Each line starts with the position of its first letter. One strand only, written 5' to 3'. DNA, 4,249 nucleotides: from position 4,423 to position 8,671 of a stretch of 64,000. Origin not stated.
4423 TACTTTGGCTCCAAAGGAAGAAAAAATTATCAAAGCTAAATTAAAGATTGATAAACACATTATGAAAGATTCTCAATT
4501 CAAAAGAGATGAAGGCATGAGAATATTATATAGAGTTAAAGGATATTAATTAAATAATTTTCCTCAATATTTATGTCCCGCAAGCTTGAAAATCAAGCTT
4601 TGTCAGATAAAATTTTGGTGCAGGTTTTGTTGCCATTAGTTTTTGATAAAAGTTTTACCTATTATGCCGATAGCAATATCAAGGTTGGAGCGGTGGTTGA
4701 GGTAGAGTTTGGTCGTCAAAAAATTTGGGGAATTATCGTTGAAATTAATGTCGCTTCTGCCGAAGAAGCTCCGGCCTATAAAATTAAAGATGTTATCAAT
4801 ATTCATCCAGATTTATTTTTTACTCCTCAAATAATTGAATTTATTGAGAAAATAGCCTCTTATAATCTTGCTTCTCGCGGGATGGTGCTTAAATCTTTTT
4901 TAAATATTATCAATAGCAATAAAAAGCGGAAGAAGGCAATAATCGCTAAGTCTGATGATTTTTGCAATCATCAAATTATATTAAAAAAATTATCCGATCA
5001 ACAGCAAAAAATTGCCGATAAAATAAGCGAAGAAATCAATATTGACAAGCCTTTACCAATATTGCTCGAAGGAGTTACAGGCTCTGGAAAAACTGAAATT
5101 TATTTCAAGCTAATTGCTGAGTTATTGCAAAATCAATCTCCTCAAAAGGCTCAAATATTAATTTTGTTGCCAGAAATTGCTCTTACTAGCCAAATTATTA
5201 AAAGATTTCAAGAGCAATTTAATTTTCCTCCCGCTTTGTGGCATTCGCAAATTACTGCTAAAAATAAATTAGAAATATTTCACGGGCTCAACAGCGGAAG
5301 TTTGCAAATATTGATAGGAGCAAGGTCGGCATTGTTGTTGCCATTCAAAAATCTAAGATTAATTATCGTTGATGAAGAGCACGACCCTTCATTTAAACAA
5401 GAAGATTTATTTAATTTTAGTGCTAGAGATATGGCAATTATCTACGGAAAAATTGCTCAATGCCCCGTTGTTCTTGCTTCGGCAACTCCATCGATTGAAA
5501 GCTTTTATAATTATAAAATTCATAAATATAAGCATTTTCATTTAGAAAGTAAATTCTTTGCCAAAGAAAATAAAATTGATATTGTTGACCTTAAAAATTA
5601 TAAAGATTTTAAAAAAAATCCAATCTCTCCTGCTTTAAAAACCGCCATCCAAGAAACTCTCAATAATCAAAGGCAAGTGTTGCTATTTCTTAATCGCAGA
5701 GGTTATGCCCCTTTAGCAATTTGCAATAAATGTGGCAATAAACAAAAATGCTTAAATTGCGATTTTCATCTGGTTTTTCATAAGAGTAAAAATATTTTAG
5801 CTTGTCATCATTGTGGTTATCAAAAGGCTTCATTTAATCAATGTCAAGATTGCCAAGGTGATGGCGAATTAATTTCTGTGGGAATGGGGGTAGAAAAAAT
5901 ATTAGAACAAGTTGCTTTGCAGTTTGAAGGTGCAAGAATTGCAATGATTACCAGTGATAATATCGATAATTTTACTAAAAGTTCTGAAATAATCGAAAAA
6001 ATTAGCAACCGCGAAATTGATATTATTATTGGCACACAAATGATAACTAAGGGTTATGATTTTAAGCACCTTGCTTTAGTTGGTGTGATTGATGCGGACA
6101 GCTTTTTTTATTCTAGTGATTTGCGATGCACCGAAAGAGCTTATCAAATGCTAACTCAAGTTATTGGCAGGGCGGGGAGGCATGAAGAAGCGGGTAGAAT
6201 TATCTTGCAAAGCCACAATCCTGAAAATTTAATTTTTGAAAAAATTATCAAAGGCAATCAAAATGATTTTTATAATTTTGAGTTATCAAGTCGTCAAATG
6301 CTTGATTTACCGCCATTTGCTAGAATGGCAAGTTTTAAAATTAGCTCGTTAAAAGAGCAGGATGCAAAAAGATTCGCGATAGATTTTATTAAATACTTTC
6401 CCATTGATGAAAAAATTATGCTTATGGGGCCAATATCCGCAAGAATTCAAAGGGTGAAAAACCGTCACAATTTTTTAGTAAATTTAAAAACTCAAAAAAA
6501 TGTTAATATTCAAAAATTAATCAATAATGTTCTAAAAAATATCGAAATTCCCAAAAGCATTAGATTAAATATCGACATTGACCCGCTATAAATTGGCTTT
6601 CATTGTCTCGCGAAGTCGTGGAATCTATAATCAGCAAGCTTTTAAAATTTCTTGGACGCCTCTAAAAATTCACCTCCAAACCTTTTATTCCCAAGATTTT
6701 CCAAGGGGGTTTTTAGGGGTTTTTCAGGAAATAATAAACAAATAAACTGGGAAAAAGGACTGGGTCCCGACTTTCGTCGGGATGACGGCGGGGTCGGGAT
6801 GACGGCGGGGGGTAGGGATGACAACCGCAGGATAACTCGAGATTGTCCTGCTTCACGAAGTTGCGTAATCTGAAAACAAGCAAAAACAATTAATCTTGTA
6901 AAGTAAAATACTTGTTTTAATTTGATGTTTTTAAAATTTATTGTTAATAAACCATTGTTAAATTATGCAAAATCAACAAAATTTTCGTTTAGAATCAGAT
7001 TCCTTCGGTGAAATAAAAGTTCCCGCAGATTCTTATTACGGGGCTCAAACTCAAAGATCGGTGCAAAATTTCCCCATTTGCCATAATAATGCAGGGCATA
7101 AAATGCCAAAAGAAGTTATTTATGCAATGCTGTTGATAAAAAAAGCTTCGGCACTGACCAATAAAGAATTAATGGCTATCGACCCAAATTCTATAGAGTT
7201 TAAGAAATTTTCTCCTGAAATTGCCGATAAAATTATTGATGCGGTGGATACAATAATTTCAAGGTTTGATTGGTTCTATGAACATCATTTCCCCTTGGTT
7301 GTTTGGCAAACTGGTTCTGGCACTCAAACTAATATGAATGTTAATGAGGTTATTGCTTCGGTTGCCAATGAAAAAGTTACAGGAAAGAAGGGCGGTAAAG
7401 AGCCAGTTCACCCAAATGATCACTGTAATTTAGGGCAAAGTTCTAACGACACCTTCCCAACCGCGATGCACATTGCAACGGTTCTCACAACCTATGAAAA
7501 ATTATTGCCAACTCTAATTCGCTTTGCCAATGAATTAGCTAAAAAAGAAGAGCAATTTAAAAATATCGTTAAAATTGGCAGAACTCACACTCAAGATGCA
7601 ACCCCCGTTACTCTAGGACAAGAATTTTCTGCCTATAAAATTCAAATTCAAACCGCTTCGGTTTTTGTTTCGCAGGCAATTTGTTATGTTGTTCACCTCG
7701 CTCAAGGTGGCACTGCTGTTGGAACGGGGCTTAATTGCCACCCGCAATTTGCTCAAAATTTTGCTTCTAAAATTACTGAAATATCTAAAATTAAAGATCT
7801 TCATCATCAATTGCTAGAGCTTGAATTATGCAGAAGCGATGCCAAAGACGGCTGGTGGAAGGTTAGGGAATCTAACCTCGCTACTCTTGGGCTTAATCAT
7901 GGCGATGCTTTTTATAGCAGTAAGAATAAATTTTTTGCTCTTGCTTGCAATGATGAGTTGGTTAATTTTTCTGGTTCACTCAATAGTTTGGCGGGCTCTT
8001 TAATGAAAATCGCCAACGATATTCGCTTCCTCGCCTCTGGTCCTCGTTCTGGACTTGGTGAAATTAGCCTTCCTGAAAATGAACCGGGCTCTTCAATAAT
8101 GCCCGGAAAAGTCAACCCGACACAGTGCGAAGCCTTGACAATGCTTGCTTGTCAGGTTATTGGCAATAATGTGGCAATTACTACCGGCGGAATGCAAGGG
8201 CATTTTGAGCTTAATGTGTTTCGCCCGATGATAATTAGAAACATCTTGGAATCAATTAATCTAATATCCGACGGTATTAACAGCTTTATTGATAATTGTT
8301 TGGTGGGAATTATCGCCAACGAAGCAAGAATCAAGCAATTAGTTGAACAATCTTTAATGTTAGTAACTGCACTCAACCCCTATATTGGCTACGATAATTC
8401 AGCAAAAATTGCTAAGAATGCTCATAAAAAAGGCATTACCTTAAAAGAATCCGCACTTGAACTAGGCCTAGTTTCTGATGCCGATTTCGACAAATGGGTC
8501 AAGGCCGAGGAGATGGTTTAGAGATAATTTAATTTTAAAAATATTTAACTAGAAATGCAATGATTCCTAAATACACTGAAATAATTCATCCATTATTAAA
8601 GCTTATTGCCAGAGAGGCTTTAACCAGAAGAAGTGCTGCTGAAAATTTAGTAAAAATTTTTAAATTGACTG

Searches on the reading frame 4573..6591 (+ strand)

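Call 39: search_protein_families(library=pfam, proteins=[window:4573-6591:+], max_evalue=0.0001)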
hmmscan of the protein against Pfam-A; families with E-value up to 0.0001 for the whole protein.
window:4573-6591:+ (672 aa): 6 families
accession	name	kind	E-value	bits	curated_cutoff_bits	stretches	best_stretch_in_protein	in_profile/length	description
PF00270.35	DEAD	-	1.9e-19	70.4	26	1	162-309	16-162/167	DEAD/DEAH box helicase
PF17764.6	PriA_3primeBD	-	2.2e-15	56.7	22.7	1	17-110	1-95/96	3'DNA-binding domain (3'BD)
PF04851.21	ResIII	-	1.1e-14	55.1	22.5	1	139-306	3-162/164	Type III restriction enzyme, res subunit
PF18074.6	PriA_C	-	4e-14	53.6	26.9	1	581-671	1-95/95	Primosomal protein N C-terminal domain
PF00271.37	Helicase_C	-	1.8e-10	41.5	23.5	1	469-537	53-109/110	Helicase conserved C-terminal domain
PF18319.7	Zn_ribbon_PriA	-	7.8e-09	35.8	26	1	393-418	1-26/27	PriA DNA helicase Cys-rich region (CRR) domain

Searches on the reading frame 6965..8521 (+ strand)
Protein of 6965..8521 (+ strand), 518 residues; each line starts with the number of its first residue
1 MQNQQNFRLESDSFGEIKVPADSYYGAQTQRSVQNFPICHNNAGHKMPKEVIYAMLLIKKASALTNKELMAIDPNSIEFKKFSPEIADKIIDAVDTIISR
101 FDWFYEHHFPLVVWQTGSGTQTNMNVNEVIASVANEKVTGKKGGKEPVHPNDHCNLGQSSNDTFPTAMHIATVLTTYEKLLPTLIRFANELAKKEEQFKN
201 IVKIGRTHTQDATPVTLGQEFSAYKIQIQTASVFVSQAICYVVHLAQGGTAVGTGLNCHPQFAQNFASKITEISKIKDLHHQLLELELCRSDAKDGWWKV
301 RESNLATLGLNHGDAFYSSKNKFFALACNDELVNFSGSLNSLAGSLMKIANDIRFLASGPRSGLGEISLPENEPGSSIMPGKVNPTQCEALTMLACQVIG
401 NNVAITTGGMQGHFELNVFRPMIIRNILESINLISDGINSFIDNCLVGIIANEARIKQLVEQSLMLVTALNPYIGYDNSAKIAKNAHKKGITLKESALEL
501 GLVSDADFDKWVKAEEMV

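Call 39: search_protein_families(library=pfam, proteins=[window:6965-8521:+], max_evalue=0.0001)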
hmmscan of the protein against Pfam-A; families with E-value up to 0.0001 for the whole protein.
window:6965-8521:+ (518 aa): 2 families
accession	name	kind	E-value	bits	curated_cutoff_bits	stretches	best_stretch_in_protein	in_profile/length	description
PF00206.25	Lyase_1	-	3.3e-98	329.4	27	2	15-276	1-228/312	Lyase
PF10415.14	FumaraseC_C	-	8.9e-24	84.1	32.5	1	466-518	1-53/54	Fumarase C C-terminus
